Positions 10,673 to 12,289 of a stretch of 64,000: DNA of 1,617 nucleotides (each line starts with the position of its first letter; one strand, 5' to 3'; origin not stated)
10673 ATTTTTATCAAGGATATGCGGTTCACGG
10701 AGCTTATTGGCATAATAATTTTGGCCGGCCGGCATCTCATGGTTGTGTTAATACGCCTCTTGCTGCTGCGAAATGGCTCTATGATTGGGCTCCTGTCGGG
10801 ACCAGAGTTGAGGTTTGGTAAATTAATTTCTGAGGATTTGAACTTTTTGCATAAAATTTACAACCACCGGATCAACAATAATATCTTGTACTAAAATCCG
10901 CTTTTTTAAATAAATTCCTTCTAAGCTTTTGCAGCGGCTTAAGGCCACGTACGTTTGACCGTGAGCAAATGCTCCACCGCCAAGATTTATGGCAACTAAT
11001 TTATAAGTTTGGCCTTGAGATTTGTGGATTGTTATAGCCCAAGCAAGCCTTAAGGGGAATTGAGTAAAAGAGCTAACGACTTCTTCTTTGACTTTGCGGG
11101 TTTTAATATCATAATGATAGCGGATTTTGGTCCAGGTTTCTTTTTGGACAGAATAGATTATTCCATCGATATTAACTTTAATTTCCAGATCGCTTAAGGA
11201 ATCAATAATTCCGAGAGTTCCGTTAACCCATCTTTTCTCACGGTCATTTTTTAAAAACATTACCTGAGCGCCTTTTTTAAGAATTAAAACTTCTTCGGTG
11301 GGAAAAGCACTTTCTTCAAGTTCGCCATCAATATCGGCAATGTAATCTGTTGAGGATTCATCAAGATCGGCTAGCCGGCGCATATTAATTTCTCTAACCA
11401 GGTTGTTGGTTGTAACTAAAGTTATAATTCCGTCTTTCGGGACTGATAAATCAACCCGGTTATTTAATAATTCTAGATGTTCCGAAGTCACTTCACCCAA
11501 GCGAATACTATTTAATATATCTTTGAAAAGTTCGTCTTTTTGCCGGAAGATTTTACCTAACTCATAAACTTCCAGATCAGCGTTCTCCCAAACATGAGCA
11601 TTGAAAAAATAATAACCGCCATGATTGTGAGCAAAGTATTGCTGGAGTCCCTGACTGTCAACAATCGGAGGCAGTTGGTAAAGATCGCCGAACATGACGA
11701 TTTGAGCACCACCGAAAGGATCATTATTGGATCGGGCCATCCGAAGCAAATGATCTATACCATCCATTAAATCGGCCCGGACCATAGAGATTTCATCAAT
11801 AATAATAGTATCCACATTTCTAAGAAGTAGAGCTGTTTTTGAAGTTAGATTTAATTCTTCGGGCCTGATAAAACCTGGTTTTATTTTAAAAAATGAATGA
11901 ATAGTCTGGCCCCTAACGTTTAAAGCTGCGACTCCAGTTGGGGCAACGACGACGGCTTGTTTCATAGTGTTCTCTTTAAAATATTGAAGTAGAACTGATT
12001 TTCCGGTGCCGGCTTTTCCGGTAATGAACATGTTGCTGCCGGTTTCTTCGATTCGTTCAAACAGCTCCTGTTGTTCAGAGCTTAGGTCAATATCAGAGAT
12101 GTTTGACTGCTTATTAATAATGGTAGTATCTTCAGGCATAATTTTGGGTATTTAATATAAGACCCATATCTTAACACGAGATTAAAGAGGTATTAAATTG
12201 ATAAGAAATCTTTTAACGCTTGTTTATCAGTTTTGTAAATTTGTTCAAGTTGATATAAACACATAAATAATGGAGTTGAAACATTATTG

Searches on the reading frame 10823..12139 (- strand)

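Call 15: search_protein_families(library=pfam, proteins=[window:10823-12139:-], max_evalue=0.001)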
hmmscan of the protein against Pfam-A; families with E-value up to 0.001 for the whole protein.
window:10823-12139:- (438 aa): 10 families
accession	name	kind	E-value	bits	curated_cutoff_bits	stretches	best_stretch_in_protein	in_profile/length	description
PF05970.20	PIF1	-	3e-34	119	25.9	1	19-220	2-220/223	PIF1-like helicase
PF13604.12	AAA_30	-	1.8e-16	60.9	27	1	19-228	2-183/191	AAA domain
PF13245.12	AAA_19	-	1.3e-11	45.2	25.1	1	34-159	11-132/134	AAA domain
PF02689.20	Herpes_Helicase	-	2.1e-06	26.5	27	0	367-410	731-775/808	Helicase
PF13401.12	AAA_22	-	7.4e-06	26.7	27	1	33-152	4-123/130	AAA domain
PF00270.35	DEAD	-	1.5e-05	25.3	26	0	22-75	3-61/167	DEAD/DEAH box helicase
PF21530.3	Pif1_2B_dom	-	2.1e-05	24.6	23.9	1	279-313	10-45/47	DNA helicase Pif1, 2B domain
PF13191.12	AAA_16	-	3.6e-05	24.8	32.6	1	24-69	13-59/167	AAA ATPase domain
PF13538.12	UvrD_C_2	-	0.00035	20.8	27.4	1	365-402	1-44/52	UvrD-like helicase C-terminal domain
PF18335.7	SH3_13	-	0.00072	19.7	41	0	286-323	25-62/65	ATP-dependent RecD-like DNA helicase SH3 domain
